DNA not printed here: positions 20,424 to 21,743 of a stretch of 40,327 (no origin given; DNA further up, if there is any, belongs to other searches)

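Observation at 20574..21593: What does the double hot-dog protein load? An LnmK-like enzyme outside any polyketide context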

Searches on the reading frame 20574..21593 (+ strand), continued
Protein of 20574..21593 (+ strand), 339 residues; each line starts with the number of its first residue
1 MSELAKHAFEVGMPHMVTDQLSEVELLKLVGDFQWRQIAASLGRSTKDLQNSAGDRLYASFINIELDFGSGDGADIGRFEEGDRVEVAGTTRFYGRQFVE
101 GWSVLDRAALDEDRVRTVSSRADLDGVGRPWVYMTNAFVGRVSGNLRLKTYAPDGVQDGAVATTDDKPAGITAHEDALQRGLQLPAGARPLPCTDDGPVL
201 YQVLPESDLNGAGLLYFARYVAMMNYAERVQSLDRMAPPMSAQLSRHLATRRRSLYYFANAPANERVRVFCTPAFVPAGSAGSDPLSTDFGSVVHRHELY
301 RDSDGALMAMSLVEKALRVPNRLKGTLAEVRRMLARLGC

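Call 19: find_encoding_contigs(protein=P0001, flank=10000, max_places=3)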
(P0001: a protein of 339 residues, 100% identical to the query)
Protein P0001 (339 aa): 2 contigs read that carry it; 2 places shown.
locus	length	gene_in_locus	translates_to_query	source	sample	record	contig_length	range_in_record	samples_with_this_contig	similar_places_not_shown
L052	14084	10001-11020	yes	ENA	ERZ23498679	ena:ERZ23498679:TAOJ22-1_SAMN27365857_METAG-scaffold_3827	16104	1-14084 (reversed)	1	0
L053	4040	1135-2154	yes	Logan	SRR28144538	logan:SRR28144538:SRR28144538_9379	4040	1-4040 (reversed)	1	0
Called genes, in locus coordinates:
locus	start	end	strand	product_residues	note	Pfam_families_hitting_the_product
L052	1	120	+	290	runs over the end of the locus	PF08668:HDOD, PF01966:HD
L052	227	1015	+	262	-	PF03437:BtpA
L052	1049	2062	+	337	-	PF13579:Glyco_trans_4_4 (weak), PF13439:Glyco_transf_4 (weak), PF20706:GT4-conflict (weak), PF00534:Glycos_transf_1, PF13692:Glyco_trans_1_4, PF13524:Glyco_trans_1_2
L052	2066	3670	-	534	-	PF11074:DUF2779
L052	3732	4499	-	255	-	-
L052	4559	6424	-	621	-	PF01435:Peptidase_M48, PF05099:TerB (faint)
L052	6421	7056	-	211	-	PF13489:Methyltransf_23, PF13649:Methyltransf_25, PF13847:Methyltransf_31 (faint), PF08241:Methyltransf_11, PF08242:Methyltransf_12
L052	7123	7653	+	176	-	PF00583:Acetyltransf_1, PF13673:Acetyltransf_10 (weak), PF13508:Acetyltransf_7, PF08445:FR47 (weak)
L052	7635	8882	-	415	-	-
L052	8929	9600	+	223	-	PF06314:ADC (weak), PF09844:DUF2071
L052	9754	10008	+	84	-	PF00550:PP-binding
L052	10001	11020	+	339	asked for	-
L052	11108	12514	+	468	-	PF03062:MBOAT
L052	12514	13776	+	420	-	PF16822:ALGX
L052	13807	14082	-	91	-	?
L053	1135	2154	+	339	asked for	-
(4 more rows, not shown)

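Call 20: predict_structure(alignment_id=A1)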
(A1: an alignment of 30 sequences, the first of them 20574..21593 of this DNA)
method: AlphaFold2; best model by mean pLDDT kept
length: 339 residues; sequences in the alignment: 30
mean_pLDDT: 90.4   pTM: 0.89
mean pLDDT of the five models: 90.4, 88.9, 88.8, 88.4, 88.5
residues with pLDDT >= 90: 264; 70-90: 50; 50-70: 24; < 50: 1
segments of 3 or more residues with pLDDT < 50: none
pLDDT, mean of each block of 10 residues (from residue 1): 85 71 92 94 93 91 92 85 95 94 95 92 92 95 75 86 93 97 94 95 78 71 96 95 95 95 91 92 83 97 96 96 96 89
secondary structure, 60 per line:
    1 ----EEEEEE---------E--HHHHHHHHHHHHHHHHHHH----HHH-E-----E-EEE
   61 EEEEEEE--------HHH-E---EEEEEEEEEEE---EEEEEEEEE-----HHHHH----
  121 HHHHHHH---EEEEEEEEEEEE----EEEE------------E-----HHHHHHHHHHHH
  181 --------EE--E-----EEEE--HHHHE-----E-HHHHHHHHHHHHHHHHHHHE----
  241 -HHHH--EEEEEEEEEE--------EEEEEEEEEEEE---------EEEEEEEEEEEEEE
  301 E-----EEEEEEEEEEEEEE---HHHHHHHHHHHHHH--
elements in order: E5-10 H23-41 E58-67 E84-94 E98-106 H112-116 H121-127 E131-142 E147-150 H169-180 E199-202 H205-208 H217-235 H242-245 E248-257 E266-277 E287-301 E307-320 H324-337

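Call 25: fold_search(model_id=the predicted structure, library=pdb)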
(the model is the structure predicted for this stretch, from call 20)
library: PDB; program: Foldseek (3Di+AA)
matches with E <= 10: 1400; with E <= 0.001: 184
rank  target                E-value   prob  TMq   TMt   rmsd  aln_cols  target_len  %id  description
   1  6x7n                  1.2e-17  1.00  0.75  0.83   3.2       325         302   20  LnmK in complex with 2-nitronate-propionyl-amino(dethia)-CoA (released 2020-06-10)
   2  6x7p                  1.5e-17  1.00  0.74  0.82   3.9       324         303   19  LnmK in complex with 2-sulfonate-propionyl-oxa(dethia)-CoA (released 2020-06-10)
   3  6x7m                  2.7e-17  1.00  0.73  0.81   3.9       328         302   20  LnmK in complex with 2-nitronate-propionyl-oxa(dethia)-CoA (released 2020-06-10)
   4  6x7l                  2.8e-17  1.00  0.74  0.82   3.9       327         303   20  LnmK in complex with 2-nitronate-propionyl-CoA (released 2020-06-10)
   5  4hzo                  4.1e-17  1.00  0.74  0.82   3.6       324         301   20  The Structure of the Bifunctional Acetyltransferase/Decarboxylase LnmK from the Leinamycin Biosynthetic Pathway Revealin (released 2013-01-30)
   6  4hzn                  4.9e-16  1.00  0.74  0.83   3.8       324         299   19  The Structure of the Bifunctional Acetyltransferase/Decarboxylase LnmK from the Leinamycin Biosynthetic Pathway Revealin (released 2013-01-30)
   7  4hzp                  2.9e-15  1.00  0.73  0.82   3.8       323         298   20  The Structure of the Bifunctional Acetyltransferase/Decarboxylase LnmK from the Leinamycin Biosynthetic Pathway Revealin (released 2013-01-30)
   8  2ess                  1.6e-12  1.00  0.50  0.67   7.2       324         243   11  Crystal structure of an acyl-ACP thioesterase (NP_810988.1) from Bacteroides thetaiotaomicron VPI-5482 at 1.90 A resolut (released 2006-03-28)
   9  9grr                  5.7e-12  1.00  0.53  0.67   6.5       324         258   13  Crystal structure of Arabidopsis thaliana Acyl-ACP Thioesterase (At-FatA) complexed with Cinmethylin (released 2025-05-14)
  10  9hmt                  1.5e-11  1.00  0.53  0.67   6.5       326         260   12  Crystal structure of Arabidopsis thaliana Acyl-ACP Thioesterase (At-FatA) complexed with methiozolin-fluorine (released 2025-05-14)
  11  9mqf                  1.8e-11  1.00  0.52  0.59   7.1       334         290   10  Chloroplast acyl-ACP thioesterase from Chlamydomonas reinhardtii (released 2025-08-13)
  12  7hs5_A                2.0e-11  1.00  0.50  0.61   7.3       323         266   13  PanDDA analysis group deposition -- Crystal Structure of FatA in complex with Z1217131798 (released 2025-08-13)
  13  8p8k_AAA              2.2e-11  1.00  0.53  0.64   6.6       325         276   13  Acyl-ACP thioesterase from Lemna paucicostata in complex with a thiazolopyridine (released 2023-09-20)
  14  7hqx_A                2.3e-11  1.00  0.52  0.64   7.1       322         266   13  PanDDA analysis group deposition -- Crystal Structure of FatA in complex with Z218760918 (released 2025-08-13)
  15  9hrr_B                2.9e-11  1.00  0.51  0.63   7.1       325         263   13  Crystal structure of Arabidopsis thaliana Fatty Acid Thioesterase A in an apo state (released 2025-08-13)
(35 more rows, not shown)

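Call 42: search_protein_families(library=pfam, proteins=[L012:6444-7643:+, L015:4802-6079:+, L023:5655-6713:+, L026:10680-11990:-, L032:6608-7576:+, L007:4832-6052:+, L022:8888-10039:+, L022:11410-12885:+], max_evalue=0.01)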
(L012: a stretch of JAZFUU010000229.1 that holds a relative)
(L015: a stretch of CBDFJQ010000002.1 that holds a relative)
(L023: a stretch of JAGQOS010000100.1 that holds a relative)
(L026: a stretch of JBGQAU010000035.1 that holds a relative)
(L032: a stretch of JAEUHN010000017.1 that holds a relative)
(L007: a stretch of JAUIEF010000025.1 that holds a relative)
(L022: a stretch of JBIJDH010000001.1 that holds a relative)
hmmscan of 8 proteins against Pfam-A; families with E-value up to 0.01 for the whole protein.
L012:6444-7643:+ (399 aa): 1 family
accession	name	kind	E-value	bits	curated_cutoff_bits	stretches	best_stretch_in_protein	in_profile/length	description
PF13472.12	Lipase_GDSL_2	-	0.0078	17.2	32.9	0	302-381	88-177/178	GDSL-like Lipase/Acylhydrolase family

L015:4802-6079:+ (425 aa): 0 families

L023:5655-6713:+ (352 aa): 0 families

L026:10680-11990:- (436 aa): 1 family
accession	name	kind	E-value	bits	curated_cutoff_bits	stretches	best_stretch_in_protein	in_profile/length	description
PF13472.12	Lipase_GDSL_2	-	0.00011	23.2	32.9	1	317-409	88-178/178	GDSL-like Lipase/Acylhydrolase family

L032:6608-7576:+ (322 aa): 0 families

L007:4832-6052:+ (406 aa): 0 families

L022:8888-10039:+ (383 aa): 0 families

L022:11410-12885:+ (491 aa): 1 family
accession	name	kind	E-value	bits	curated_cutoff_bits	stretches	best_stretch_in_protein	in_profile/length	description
PF13088.12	BNR_2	-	0.0054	16.6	31.4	0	160-236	174-249/277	BNR repeat-like domain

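Call 54: search_protein_representatives(protein=window:20574-21593:+)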
Query: 339 residues. Proteins with E-value up to 0.001 (for the whole library): 453; up to 1e-10: 141; up to 1e-30: 29. The best 150 are listed.
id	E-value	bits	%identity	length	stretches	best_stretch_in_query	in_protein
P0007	8.6e-97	340.5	53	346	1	9-334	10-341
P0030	4.6e-79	282.2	49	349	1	10-336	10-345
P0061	2.4e-74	266.7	47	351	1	7-334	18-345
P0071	2.1e-73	263.7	49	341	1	5-334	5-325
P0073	3.0e-73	263.1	47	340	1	9-334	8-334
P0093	1.2e-71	257.8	46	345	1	8-337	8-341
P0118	4.3e-69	249.5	45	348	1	9-335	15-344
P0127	2.9e-65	236.9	44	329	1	19-335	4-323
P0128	4.7e-64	232.9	42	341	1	7-336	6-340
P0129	4.7e-62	226.4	42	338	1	9-319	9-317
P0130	2.4e-56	207.6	42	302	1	7-269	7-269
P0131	4.2e-56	206.8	45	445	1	7-282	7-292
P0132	8.9e-56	205.7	43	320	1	8-335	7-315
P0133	2.0e-55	204.5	38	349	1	5-336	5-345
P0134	3.7e-55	203.7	40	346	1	5-322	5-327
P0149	2.5e-29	118.8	36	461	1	6-274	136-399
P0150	4.2e-29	118.0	34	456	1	7-316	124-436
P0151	1.5e-27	113.0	31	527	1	4-317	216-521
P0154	2.0e-26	109.2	32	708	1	5-317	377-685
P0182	5.9e-19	84.7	28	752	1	9-317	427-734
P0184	2.2e-18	82.8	29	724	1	7-316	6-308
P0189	2.1e-17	79.6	28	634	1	9-316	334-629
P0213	2.9e-14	69.3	40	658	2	8-94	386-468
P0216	3.2e-14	69.1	33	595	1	5-267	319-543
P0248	4.9e-11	58.7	31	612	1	6-267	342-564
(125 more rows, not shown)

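Call 55: search_protein_families(library=pfam, proteins=[P0149, P0150, P0151, P0154, P0182, P0184, P0189, P0213, P0216, P0248], max_evalue=0.001)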
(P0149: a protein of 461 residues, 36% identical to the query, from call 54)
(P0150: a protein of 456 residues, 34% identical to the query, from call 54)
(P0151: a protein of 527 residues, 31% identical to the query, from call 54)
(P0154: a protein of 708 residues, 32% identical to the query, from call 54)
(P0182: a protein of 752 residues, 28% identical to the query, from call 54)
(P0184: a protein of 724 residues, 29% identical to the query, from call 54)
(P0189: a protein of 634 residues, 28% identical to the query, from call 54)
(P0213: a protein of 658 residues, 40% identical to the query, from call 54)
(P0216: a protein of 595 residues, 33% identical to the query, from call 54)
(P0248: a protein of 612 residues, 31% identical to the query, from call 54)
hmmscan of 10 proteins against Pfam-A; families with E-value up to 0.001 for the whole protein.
P0149 (461 aa): 1 family
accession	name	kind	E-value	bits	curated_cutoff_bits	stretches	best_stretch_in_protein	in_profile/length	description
PF00550.31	PP-binding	-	1.9e-09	38.1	20.8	1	18-80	1-62/67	Phosphopantetheine attachment site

P0150 (456 aa): 1 family
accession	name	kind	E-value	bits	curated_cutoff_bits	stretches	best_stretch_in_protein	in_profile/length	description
PF00550.31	PP-binding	-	1.7e-05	25.4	20.8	1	33-93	3-65/67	Phosphopantetheine attachment site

P0151 (527 aa): 1 family
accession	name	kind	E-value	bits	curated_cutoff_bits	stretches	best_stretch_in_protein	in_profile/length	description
PF00550.31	PP-binding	-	6.6e-09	36.3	20.8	1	118-182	3-67/67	Phosphopantetheine attachment site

P0154 (708 aa): 2 families
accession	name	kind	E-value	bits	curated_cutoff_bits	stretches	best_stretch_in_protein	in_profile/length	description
PF00550.31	PP-binding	-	1.6e-07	31.9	20.8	1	281-331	2-52/67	Phosphopantetheine attachment site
PF00132.30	Hexapep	-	0.0001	22.2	27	0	171-204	2-35/36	Bacterial transferase hexapeptide (six repeats)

P0182 (752 aa): 0 families

P0184 (724 aa): 2 families
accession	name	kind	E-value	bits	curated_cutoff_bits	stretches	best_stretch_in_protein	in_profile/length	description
PF00975.26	Thioesterase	-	2.6e-19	70.8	26.4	1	445-547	2-106/226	Thioesterase domain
PF00550.31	PP-binding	-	7.3e-13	49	20.8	1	351-415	2-67/67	Phosphopantetheine attachment site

P0189 (634 aa): 3 families
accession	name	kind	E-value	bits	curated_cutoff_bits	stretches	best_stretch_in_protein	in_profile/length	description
PF00132.30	Hexapep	-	2e-10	40.3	27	1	136-168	2-34/36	Bacterial transferase hexapeptide (six repeats)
PF00550.31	PP-binding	-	7.5e-06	26.5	20.8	1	226-290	2-66/67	Phosphopantetheine attachment site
PF14602.12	Hexapep_2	-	5.5e-05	23.2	27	0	135-164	1-28/34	Hexapeptide repeat of succinyl-transferase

P0213 (658 aa): 0 families

P0216 (595 aa): 3 families
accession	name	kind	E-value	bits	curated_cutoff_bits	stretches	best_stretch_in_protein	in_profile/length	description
PF00132.30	Hexapep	-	1.1e-08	34.9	27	1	110-143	1-34/36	Bacterial transferase hexapeptide (six repeats)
PF14602.12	Hexapep_2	-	0.00011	22.3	27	1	111-143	2-32/34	Hexapeptide repeat of succinyl-transferase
PF00550.31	PP-binding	-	0.0003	21.4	20.8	0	255-301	21-67/67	Phosphopantetheine attachment site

P0248 (612 aa): 5 families
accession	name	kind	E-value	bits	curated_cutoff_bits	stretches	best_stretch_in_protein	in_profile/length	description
PF00583.31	Acetyltransf_1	-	9.1e-10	39.3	20.7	1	59-168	42-116/116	Acetyltransferase (GNAT) family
PF00550.31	PP-binding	-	2.8e-07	31.1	20.8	1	258-322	1-66/67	Phosphopantetheine attachment site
PF13508.13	Acetyltransf_7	-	5.9e-06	27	27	1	114-168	32-82/84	Acetyltransferase (GNAT) domain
PF08445.16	FR47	-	9.9e-05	22.7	22.1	1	109-171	20-80/86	FR47-like protein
PF13673.13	Acetyltransf_10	-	0.00025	21.5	23.6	1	112-173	53-112/128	Acetyltransferase (GNAT) domain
